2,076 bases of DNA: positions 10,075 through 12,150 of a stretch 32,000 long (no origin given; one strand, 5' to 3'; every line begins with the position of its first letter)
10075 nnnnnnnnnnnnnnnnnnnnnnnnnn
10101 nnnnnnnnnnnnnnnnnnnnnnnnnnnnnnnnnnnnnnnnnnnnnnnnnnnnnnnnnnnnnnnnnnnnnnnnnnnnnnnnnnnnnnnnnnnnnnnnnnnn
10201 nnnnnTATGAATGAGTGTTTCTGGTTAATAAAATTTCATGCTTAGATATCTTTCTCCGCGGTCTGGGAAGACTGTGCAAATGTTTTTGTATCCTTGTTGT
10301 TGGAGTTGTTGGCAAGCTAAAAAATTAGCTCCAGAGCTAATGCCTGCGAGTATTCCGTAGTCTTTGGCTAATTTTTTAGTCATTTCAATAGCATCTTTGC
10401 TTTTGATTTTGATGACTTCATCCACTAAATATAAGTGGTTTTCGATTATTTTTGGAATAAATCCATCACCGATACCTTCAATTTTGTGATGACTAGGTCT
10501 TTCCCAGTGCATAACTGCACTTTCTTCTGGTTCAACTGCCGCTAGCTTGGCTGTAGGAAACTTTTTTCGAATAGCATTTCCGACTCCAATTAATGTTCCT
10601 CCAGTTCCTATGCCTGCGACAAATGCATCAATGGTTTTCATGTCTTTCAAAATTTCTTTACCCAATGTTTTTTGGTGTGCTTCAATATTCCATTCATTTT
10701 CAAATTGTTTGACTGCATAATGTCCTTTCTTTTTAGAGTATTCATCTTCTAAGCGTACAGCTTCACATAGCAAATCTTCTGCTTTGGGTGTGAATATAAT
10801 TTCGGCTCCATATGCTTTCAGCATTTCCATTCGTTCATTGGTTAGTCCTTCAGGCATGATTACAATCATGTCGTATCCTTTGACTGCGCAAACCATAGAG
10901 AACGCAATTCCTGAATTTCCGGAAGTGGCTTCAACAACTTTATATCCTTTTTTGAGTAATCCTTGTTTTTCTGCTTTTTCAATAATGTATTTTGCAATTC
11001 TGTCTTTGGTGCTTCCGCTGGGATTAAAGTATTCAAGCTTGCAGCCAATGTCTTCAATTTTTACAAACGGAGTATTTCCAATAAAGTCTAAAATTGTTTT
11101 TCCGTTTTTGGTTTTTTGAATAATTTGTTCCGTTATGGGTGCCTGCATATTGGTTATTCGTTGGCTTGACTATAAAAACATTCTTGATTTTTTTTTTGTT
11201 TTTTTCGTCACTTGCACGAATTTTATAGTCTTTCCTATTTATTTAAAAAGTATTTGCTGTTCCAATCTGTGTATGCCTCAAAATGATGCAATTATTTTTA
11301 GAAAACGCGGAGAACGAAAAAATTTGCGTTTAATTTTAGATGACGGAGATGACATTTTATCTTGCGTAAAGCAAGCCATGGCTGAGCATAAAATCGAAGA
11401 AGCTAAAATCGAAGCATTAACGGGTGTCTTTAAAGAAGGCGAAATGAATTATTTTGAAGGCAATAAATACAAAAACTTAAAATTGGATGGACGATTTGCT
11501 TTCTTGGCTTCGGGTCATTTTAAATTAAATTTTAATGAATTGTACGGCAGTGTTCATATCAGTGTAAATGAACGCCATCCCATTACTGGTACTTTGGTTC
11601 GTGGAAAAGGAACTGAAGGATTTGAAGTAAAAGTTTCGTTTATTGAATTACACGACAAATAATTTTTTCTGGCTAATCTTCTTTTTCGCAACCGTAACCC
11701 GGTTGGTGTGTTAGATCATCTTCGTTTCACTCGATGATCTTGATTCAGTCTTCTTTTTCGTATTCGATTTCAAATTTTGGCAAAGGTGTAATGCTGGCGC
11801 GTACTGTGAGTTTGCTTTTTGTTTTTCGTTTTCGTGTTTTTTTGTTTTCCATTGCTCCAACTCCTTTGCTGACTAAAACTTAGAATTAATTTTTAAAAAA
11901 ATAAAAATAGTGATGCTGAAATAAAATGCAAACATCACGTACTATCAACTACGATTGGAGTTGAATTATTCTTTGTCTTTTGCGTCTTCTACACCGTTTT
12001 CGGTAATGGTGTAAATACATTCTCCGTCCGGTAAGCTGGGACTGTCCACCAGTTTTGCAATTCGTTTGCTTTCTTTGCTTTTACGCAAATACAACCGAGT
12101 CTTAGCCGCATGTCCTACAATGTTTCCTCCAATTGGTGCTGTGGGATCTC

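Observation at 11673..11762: Second copy of the same element in opposite orientation: compensatory stem changes around a conserved loop (E1)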

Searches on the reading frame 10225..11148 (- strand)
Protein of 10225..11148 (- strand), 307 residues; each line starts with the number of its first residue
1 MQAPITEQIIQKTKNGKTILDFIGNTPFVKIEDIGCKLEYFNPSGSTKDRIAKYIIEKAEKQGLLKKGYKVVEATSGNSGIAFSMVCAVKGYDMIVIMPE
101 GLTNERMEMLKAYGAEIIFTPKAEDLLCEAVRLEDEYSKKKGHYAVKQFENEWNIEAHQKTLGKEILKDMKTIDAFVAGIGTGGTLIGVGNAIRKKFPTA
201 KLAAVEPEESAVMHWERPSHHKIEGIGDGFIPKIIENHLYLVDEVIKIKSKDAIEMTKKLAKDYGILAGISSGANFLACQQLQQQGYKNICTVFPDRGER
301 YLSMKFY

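Call 79: search_protein_families(library=pfam, proteins=[window:10225-11148:-], max_evalue=0.001)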
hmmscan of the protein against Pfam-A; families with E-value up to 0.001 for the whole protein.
window:10225-11148:- (307 aa): 1 family
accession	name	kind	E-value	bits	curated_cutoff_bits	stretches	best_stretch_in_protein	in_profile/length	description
PF00291.31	PALP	-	2.9e-67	227.5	35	1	20-296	2-295/295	Pyridoxal-phosphate dependent enzyme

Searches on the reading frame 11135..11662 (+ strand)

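Call 20: search_protein_families(library=pfam, proteins=[window:11135-11662:+], max_evalue=0.01)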
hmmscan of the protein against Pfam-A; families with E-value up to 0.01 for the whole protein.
window:11135-11662:+ (175 aa): 1 family
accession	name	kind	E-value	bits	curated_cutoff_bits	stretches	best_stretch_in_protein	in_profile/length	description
PF03479.20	PCC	-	4.5e-07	30.6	25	1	66-157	5-101/117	Plants and Prokaryotes Conserved (PCC) domain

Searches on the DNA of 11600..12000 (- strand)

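Call 31: search_rna_families(source=window, start=11600, end=11900, threshold=evalue, max_evalue=10)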
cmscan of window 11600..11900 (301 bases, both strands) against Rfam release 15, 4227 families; matches with E-value up to 10: 2.
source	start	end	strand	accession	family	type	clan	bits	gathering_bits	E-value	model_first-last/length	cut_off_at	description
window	11776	11867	-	RF02183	ST7-OT3_1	Gene; lncRNA;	-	23.2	50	0.1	1-79/79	no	ST7 overlapping transcript 3 conserved region 1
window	11600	11735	-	RF02390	sau-41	Gene; sRNA;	-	14.4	80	8.4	1-136/156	3'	Staphylococcus sRNA sau-41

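Call 45: build_rna_model(alignment_id=A4, structure=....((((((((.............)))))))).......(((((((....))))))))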
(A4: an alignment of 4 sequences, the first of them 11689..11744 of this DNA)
Model R1 built from alignment A4 (4 sequences, 58 columns); structure: as given.
model positions 57; base pairs 15; branch points 1; effective number of sequences 4; information 0.881 bits per position. Calibrated on 0.2 Mb of random sequence (short: E-values are rough).
structure used (alignment columns):
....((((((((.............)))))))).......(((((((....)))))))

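Call 48: search_with_rna_model(model_id=R1, sources=[window, L007, L008, L009, L010, L011], max_evalue=10, filters=off)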
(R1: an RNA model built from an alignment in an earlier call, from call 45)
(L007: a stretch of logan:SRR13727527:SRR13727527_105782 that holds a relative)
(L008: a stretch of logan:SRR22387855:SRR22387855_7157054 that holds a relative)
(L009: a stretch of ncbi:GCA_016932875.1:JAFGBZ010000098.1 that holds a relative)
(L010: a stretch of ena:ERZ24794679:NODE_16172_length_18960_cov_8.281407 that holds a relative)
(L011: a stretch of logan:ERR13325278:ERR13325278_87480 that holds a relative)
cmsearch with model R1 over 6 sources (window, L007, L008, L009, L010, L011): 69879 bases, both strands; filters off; matches with E-value up to 10: 21.
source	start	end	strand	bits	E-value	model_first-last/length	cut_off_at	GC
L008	444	501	+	69.2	1.5e-14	1-57/57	no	0.55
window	8722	8779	-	67.1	4.6e-14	1-57/57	no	0.53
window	23500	23555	+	66.3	7.2e-14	1-57/57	no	0.5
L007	1310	1365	+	66.3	7.2e-14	1-57/57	no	0.5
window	11689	11744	-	62.8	4.7e-13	1-57/57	no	0.45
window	11906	11963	+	31.3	1.4e-05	1-57/57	no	0.34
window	23538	23555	-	13.2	0.26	40-57/57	no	0.67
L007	1348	1365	-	13.2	0.26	40-57/57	no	0.67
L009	3951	4006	+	12.6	0.38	1-57/57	no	0.55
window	8172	8218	-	12.5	0.39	1-57/57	no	0.36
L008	484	522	-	10.7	1.1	1-57/57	no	0.56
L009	5514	5550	+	9.5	2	1-57/57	no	0.32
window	29847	29915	+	8.7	3.1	1-57/57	no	0.33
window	5843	5891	+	8.6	3.2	1-57/57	no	0.37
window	29538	29585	+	8.5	3.4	1-57/57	no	0.27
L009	5257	5323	-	7.6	5.8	1-57/57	no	0.36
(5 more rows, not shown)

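Call 49: search_with_rna_model(model_id=R1, source=window, start=11600, end=12000, max_evalue=1, filters=off, show_alignments=3)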
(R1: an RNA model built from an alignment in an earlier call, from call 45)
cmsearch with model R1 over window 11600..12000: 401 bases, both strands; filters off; matches with E-value up to 1: 4.
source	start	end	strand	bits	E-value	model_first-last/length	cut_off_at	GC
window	11689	11744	-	62.8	2.7e-15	1-57/57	no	0.45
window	11906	11963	+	31.3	7.8e-08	1-57/57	no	0.34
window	11689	11705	+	6.1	0.076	40-57/57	no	0.59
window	11627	11653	-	1.5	0.94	5-32/57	no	0.26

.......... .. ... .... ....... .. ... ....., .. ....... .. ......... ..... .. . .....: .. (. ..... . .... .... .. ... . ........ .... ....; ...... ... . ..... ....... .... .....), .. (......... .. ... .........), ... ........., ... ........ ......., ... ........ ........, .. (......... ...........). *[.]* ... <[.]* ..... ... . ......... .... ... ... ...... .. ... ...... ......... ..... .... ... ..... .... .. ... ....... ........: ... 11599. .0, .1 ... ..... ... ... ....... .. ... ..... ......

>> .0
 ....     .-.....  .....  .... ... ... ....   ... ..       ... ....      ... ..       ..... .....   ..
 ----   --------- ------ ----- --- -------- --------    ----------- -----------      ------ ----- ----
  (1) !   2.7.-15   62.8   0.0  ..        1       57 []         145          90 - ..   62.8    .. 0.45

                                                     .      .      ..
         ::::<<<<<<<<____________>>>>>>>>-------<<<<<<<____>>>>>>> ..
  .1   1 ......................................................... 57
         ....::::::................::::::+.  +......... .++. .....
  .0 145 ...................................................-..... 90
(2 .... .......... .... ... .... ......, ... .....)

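Call 74: search_with_rna_model(model_id=R1, sources=[L012, L014, L015], max_evalue=10, filters=off)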
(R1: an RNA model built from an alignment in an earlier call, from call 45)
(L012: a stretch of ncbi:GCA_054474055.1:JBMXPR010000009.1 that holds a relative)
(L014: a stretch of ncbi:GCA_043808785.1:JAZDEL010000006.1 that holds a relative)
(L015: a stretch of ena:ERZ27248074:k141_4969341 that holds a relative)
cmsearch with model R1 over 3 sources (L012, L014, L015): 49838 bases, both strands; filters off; matches with E-value up to 10: 20.
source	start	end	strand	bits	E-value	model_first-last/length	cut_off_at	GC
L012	9756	9816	+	21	0.0027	1-57/57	no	0.49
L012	9671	9730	+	12.6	0.27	1-57/57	no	0.65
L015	326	366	-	10.6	0.79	1-57/57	no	0.24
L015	4023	4060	+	9.7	1.3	1-57/57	no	0.29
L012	9735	9793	-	9.5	1.4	1-57/57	no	0.53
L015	173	220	+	9.5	1.4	1-57/57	no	0.25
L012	6221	6266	+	9.1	1.8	1-57/57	no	0.24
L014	7070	7101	+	8.8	2.1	1-57/57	no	0.56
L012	9798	9846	-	8.8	2.2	1-57/57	no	0.51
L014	15654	15695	-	8.6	2.4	1-57/57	no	0.57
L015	4107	4141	+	8.5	2.6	1-57/57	no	0.17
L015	2944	2998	-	8.4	2.7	1-57/57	no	0.35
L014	12540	12598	+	8.2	3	1-57/57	no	0.41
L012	7732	7772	+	7.1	5.3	1-57/57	no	0.27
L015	11072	11103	+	7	5.7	1-57/57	no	0.38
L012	11465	11488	+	6.8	6.2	7-30/57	no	0.29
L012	9820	9868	+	6.8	6.4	1-57/57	no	0.65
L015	4088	4139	-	6.5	7.4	1-57/57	no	0.21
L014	20573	20588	-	6.4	7.8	11-26/57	no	0.19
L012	9851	9899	-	6.2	8.8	1-57/57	no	0.57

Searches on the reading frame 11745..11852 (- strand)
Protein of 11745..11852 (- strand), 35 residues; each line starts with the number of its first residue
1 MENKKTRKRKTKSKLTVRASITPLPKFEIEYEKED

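Call 20: search_protein_families(library=pfam, proteins=[window:11745-11852:-], max_evalue=0.01)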
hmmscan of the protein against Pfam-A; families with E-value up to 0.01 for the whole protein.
window:11745-11852:- (35 aa): 0 families

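Call 69: search_protein_representatives(protein=window:11745-11852:-)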
Query: 35 residues. Proteins with E-value up to 0.001 (for the whole library): 0; up to 1e-10: 0; up to 1e-30: 0. The best 0 are listed.
